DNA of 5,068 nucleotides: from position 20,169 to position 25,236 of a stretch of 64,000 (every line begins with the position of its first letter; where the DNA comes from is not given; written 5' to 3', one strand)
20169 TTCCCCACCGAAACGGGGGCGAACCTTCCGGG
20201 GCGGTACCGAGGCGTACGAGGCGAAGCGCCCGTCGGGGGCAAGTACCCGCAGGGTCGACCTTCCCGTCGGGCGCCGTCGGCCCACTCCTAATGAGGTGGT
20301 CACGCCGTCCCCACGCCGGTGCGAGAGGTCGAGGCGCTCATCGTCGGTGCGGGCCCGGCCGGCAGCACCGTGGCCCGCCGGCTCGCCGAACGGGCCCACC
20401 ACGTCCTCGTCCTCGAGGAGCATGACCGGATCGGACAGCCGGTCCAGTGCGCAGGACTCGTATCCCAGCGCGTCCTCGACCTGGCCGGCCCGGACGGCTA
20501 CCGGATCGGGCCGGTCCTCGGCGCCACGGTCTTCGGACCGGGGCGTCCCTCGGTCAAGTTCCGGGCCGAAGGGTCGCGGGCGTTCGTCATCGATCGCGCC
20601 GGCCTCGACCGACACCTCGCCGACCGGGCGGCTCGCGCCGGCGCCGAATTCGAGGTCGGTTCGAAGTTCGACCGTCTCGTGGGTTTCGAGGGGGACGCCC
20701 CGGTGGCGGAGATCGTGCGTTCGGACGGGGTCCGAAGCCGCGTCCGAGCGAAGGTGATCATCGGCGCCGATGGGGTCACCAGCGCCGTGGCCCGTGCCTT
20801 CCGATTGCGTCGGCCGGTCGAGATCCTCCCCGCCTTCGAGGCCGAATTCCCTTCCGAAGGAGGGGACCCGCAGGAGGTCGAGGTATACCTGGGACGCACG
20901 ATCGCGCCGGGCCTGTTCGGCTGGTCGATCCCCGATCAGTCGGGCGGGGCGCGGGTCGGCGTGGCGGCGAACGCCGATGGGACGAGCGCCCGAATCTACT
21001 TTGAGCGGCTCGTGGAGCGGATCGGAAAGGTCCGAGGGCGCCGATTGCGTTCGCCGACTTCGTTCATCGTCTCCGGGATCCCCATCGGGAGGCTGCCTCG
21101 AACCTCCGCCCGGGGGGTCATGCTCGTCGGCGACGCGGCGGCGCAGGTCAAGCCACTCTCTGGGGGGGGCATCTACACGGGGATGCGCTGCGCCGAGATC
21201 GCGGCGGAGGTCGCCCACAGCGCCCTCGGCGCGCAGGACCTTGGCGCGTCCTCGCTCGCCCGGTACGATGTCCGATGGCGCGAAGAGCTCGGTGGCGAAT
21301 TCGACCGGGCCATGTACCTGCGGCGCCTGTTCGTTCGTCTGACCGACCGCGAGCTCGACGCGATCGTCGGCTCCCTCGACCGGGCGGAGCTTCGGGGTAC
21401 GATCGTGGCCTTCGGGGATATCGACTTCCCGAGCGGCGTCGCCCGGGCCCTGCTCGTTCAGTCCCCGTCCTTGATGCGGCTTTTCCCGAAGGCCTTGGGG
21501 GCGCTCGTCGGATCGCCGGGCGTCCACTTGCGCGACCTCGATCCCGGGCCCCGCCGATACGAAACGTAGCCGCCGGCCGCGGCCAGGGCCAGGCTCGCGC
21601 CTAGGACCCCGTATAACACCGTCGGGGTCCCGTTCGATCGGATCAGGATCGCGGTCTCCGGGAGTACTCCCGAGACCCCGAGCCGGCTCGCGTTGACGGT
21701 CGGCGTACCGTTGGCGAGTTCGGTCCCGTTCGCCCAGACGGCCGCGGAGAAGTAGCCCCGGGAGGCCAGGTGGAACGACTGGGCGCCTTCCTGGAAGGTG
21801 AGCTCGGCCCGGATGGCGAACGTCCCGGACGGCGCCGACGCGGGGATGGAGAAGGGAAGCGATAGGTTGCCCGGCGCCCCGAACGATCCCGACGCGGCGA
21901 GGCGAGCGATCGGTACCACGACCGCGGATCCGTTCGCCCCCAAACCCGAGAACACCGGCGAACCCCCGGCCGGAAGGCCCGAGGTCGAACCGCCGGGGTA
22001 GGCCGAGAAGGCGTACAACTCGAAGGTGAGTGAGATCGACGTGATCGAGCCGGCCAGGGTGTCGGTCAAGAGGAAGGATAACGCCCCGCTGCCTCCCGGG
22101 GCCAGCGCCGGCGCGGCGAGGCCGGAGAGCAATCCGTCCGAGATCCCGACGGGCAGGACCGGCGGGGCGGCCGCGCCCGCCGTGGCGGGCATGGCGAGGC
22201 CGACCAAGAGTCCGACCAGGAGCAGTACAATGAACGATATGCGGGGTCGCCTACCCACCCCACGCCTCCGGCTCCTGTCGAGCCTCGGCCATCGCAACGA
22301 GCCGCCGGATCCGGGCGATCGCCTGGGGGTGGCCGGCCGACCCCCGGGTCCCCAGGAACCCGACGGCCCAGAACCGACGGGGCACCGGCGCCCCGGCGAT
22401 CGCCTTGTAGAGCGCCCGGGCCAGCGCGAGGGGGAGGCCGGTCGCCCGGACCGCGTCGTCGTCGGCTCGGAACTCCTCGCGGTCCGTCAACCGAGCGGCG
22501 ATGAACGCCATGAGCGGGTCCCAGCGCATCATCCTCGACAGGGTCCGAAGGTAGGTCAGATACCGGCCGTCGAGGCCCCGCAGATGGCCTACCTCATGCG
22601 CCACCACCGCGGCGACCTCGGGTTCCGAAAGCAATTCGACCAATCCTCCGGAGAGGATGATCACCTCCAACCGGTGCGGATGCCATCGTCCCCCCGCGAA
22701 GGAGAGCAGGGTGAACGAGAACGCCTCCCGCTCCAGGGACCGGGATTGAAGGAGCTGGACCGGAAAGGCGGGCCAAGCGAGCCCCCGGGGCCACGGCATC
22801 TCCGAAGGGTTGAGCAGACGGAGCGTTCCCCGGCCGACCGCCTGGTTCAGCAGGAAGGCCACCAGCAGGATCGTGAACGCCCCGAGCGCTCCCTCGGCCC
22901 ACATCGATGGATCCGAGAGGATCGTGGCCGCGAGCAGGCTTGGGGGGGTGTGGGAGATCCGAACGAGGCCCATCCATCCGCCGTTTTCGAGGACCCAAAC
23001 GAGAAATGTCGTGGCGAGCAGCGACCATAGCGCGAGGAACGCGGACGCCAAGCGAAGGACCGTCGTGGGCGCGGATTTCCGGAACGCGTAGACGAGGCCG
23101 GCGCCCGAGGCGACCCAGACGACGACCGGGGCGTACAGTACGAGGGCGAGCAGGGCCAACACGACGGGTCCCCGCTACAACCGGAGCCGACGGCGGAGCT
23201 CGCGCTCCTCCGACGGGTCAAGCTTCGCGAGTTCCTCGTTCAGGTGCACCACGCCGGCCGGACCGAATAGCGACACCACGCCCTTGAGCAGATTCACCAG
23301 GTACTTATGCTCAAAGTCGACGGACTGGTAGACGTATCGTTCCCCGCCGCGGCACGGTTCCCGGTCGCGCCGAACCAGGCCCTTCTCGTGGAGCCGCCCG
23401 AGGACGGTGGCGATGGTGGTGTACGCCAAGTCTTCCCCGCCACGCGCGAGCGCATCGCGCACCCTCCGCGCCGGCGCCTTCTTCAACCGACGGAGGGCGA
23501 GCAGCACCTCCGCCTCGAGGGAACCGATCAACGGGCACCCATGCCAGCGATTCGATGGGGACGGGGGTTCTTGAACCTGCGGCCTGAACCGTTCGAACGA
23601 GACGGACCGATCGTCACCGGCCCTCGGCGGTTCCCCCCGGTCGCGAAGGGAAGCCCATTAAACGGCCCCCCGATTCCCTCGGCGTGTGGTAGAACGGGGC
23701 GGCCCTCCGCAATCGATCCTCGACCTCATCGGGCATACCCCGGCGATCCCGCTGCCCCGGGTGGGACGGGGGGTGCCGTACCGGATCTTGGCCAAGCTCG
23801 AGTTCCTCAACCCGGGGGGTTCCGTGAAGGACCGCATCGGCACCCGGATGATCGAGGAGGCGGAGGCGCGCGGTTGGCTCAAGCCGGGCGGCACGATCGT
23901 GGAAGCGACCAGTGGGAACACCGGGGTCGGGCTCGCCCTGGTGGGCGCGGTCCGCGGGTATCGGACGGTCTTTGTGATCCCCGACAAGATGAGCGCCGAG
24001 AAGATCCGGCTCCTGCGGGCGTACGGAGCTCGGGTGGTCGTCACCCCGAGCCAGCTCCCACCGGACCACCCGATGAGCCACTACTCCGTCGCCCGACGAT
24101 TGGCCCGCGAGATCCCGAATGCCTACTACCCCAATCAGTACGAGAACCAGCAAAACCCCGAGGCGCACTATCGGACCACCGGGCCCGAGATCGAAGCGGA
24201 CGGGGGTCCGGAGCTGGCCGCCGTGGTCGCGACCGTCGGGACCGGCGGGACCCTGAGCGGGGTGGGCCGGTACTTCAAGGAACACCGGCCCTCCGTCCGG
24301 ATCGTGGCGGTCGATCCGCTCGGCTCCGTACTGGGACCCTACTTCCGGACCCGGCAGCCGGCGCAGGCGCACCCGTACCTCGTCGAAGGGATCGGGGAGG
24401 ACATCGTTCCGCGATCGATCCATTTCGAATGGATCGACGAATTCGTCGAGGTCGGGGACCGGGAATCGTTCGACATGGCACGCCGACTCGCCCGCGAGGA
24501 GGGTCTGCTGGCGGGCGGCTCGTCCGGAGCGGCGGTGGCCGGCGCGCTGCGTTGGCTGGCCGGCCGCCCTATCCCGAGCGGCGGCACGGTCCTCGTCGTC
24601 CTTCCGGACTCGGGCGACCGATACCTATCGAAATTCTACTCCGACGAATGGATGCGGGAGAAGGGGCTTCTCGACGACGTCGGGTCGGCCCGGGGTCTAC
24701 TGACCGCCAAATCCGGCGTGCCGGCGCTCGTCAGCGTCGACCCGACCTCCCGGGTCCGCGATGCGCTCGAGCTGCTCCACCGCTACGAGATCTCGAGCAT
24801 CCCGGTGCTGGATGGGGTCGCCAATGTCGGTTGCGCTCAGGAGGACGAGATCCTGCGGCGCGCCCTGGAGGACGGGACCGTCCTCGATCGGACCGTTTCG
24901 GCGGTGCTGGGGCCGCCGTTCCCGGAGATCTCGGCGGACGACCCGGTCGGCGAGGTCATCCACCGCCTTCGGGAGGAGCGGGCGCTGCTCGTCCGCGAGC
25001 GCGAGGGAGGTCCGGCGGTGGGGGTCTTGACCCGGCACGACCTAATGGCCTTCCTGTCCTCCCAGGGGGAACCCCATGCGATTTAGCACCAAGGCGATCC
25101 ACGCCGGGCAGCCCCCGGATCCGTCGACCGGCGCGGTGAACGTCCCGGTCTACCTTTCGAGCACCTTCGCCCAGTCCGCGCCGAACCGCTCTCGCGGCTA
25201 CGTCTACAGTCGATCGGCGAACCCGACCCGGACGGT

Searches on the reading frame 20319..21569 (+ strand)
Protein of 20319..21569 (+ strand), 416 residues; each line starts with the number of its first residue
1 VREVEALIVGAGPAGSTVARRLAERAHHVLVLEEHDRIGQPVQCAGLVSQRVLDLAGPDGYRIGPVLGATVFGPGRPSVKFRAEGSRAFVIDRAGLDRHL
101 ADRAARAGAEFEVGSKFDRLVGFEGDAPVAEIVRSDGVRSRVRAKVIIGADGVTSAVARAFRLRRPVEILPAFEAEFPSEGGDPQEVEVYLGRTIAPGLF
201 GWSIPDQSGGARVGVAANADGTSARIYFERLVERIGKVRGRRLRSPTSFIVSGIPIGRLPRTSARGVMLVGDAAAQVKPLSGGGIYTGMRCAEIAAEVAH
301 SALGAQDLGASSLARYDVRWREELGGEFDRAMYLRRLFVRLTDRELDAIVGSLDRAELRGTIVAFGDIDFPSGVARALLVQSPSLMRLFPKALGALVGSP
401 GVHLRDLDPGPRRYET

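Call 93: search_protein_families(library=pfam, proteins=[window:20319-21569:+], max_evalue=0.00001)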
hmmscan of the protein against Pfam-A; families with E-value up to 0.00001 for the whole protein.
window:20319-21569:+ (416 aa): 4 families
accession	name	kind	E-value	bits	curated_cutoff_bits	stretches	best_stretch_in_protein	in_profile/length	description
PF01494.25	FAD_binding_3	-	1.9e-15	57.4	22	1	3-290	1-309/349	FAD binding domain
PF13450.12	NAD_binding_8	-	3.3e-08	34.1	21.9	1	8-39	1-32/68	NAD(P)-binding Rossmann-like domain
PF01266.30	DAO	-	7.7e-07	29.4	27.9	0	6-40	2-38/353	FAD dependent oxidoreductase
PF05834.18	Lycopene_cycl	-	6.8e-06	25.8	23.4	0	251-314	240-298/380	Lycopene cyclase protein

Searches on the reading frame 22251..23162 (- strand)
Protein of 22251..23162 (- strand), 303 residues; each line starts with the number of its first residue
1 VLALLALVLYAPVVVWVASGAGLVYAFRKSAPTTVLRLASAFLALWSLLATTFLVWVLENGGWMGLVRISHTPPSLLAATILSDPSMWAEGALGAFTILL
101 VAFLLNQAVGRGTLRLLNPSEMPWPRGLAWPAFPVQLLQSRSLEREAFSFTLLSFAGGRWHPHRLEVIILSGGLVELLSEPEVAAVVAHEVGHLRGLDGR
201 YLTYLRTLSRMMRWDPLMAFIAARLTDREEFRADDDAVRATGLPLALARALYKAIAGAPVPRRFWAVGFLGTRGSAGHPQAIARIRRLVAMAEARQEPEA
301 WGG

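Call 93: search_protein_families(library=pfam, proteins=[window:22251-23162:-], max_evalue=0.00001)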
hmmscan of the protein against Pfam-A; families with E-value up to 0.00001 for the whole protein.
window:22251-23162:- (303 aa): 1 family
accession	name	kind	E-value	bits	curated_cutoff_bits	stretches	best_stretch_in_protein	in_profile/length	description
PF01435.24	Peptidase_M48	-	4.1e-09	36.9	20.3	1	155-223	39-106/186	Peptidase family M48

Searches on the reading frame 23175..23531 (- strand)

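Call 93: search_protein_families(library=pfam, proteins=[window:23175-23531:-], max_evalue=0.00001)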
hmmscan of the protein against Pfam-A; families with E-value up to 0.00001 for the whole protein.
window:23175-23531:- (118 aa): 1 family
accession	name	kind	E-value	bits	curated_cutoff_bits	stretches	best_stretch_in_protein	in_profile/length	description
PF03965.22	Penicillinase_R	-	1.4e-15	58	22.6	1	2-116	1-113/115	Penicillinase repressor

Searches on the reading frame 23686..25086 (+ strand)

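Call 93: search_protein_families(library=pfam, proteins=[window:23686-25086:+], max_evalue=0.00001)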
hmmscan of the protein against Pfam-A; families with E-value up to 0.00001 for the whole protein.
window:23686-25086:+ (466 aa): 2 families
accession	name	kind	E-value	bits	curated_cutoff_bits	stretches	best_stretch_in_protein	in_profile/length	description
PF00291.31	PALP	-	1.8e-81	274.1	35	1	12-308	2-295/295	Pyridoxal-phosphate dependent enzyme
PF00571.33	CBS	-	3.2e-12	47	24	0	405-458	2-56/57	CBS domain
